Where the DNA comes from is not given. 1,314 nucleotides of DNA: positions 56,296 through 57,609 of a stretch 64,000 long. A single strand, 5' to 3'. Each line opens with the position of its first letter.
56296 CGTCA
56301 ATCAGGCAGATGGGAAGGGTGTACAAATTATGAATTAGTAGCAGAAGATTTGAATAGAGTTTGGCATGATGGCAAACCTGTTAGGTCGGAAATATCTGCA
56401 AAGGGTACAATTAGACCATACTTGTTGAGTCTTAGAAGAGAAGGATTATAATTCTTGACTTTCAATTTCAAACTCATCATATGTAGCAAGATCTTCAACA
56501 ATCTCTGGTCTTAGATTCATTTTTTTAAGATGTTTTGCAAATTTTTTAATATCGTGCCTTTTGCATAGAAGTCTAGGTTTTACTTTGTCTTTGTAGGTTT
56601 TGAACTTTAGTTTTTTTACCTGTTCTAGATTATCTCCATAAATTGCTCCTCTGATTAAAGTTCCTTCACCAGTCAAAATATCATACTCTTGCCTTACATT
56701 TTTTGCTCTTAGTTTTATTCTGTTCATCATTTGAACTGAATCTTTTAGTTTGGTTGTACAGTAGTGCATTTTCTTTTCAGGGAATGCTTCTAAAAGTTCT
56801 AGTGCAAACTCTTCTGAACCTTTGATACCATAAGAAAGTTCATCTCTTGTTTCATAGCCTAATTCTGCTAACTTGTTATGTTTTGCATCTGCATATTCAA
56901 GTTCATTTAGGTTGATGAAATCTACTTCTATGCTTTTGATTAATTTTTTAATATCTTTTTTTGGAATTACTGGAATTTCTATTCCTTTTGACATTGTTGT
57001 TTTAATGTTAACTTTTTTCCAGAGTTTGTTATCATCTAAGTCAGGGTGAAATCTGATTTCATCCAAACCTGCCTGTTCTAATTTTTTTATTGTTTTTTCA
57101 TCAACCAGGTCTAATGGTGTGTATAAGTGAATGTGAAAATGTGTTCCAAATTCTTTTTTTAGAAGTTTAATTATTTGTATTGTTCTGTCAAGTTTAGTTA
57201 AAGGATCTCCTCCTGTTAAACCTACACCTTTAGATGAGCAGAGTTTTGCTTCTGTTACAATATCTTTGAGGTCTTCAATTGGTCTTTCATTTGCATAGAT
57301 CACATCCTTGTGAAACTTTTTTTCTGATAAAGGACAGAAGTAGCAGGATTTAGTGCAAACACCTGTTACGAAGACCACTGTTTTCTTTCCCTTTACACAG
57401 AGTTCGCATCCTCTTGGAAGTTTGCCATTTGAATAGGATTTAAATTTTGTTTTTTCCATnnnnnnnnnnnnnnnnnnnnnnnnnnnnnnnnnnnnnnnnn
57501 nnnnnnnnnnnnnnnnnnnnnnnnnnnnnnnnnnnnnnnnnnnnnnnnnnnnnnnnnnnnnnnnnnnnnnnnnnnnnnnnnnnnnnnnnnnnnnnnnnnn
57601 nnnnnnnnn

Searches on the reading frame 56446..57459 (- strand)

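Call 58: search_protein_families(library=pfam, proteins=[window:56446-57459:-], max_evalue=0.001)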
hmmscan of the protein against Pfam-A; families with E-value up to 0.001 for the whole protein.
window:56446-57459:- (337 aa): 2 families
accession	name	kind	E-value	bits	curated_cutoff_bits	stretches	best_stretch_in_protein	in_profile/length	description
PF04055.27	Radical_SAM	-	1.7e-15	58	29.5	1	30-153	2-123/166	Radical SAM superfamily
PF13353.11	Fer4_12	-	7.5e-07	30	22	1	23-118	4-94/137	4Fe-4S single cluster domain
